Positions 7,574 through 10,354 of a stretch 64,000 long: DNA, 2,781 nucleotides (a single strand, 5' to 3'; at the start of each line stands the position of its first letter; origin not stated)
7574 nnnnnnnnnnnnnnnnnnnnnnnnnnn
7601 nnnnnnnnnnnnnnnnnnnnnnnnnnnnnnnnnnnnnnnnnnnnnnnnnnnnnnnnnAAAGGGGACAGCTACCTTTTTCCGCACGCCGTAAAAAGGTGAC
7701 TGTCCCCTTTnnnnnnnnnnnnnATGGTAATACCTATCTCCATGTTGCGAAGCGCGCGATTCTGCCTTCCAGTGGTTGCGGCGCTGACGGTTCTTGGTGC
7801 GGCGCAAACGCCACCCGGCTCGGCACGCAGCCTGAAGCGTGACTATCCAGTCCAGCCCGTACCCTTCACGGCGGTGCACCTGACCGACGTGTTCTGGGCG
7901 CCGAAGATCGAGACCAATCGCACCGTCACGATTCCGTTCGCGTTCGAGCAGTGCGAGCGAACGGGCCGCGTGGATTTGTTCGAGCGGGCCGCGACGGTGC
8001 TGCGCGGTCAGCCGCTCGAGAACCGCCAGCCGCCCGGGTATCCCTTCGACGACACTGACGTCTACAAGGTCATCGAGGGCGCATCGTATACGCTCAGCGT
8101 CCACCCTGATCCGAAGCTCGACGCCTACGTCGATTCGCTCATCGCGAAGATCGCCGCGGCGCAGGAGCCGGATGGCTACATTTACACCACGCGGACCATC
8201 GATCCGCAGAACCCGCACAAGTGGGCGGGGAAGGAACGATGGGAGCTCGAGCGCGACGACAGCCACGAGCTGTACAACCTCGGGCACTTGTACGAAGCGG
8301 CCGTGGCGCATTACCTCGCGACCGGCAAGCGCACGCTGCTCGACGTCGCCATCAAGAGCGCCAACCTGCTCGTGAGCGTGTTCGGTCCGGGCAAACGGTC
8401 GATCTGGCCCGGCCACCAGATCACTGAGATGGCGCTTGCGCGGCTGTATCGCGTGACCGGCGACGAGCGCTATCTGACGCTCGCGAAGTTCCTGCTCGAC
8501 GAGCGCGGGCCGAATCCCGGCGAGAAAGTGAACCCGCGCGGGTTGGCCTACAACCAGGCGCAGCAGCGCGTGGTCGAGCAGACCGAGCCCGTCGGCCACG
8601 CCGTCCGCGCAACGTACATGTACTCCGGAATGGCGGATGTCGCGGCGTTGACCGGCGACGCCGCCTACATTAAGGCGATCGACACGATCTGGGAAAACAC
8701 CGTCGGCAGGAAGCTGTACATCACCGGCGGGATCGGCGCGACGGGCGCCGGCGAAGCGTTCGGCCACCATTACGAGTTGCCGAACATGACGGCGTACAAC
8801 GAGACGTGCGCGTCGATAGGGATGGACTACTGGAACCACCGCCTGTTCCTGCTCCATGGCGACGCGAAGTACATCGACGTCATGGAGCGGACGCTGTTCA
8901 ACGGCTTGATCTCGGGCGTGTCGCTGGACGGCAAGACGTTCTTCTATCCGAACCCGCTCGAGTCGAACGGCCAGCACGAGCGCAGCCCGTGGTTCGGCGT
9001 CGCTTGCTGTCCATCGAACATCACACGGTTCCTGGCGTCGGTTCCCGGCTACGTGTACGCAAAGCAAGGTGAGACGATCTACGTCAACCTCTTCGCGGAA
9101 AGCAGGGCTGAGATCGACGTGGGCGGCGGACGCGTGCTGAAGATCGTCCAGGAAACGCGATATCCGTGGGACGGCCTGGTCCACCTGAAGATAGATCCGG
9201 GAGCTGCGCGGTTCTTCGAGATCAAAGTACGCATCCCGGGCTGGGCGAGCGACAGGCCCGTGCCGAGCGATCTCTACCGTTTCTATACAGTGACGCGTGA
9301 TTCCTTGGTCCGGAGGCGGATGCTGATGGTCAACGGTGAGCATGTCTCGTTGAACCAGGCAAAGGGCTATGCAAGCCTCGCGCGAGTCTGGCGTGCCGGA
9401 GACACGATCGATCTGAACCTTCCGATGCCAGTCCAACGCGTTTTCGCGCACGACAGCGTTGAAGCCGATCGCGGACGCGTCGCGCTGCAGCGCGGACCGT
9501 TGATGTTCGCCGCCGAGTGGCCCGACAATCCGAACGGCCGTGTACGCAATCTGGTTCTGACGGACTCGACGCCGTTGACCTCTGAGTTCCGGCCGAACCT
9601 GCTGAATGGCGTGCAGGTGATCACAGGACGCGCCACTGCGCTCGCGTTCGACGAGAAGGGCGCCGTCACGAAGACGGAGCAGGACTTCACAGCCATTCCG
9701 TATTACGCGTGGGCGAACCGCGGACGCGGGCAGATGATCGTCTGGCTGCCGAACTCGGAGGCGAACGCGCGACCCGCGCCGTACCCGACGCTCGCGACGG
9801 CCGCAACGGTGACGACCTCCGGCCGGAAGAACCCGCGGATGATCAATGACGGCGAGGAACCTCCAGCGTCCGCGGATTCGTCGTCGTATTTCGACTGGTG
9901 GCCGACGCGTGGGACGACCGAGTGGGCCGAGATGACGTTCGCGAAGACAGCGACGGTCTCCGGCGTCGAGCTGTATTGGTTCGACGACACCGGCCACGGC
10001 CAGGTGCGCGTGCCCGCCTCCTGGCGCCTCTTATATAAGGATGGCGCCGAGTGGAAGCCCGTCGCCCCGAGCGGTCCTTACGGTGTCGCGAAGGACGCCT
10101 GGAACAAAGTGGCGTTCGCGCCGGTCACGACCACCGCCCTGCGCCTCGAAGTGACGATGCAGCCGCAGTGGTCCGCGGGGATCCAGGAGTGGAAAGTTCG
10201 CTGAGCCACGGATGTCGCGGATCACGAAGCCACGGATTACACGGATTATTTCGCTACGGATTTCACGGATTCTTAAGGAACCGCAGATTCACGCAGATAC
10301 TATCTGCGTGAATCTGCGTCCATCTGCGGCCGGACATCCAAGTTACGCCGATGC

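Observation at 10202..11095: A composite inverted-repeat element split by a ~690-bp low-GC cargo carrying an orphan ORF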

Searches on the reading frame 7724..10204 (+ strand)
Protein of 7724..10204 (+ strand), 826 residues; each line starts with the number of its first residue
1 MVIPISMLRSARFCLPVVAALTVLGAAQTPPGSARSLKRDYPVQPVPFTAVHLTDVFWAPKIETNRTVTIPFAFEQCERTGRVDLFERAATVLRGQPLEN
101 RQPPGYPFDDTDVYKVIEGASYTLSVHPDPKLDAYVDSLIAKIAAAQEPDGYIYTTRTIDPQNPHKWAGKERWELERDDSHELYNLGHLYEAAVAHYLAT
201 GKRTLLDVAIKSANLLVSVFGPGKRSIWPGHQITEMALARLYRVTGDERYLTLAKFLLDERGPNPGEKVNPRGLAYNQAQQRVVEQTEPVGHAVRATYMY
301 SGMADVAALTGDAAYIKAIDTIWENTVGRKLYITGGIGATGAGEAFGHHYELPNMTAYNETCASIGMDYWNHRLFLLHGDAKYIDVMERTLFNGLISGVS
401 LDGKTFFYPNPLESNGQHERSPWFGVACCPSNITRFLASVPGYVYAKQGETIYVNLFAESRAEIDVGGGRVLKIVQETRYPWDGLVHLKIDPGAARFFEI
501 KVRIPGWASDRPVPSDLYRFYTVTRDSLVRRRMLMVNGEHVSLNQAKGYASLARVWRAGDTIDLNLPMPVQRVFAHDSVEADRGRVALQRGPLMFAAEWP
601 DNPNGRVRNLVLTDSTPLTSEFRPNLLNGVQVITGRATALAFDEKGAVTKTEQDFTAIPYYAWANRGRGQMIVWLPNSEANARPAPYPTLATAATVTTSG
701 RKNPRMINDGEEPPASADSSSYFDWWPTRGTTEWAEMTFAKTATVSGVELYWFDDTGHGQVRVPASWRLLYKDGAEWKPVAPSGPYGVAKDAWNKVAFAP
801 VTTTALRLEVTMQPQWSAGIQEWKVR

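Call 11: search_protein_families(library=pfam, proteins=[window:7724-10204:+], max_evalue=0.01)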
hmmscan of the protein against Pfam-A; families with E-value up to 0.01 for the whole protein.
window:7724-10204:+ (826 aa): 5 families
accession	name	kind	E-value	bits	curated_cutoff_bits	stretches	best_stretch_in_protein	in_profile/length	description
PF07944.18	Beta-AFase-like_GH127_cat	-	1.7e-115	386.5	24.9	1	50-441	1-375/376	Beta-L-arabinofuranosidase, GH127 catalytic domain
PF20737.2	Glyco_hydro127C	-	3.9e-22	78.2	23.7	1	570-676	1-71/71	Glycoside hydrolase family 127 C-terminal domain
PF20736.2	Glyco_hydro127M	-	5.8e-21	74.9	24.2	1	451-568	1-95/95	Beta-L-arabinofuranosidase, GH127 middle domain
PF00754.31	F5_F8_type_C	-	2.2e-05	25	28.2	1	712-815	13-118/127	F5/8 type C domain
PF07470.19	Glyco_hydro_88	-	0.00027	20.5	26.6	0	165-258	19-103/352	Glycosyl Hydrolase Family 88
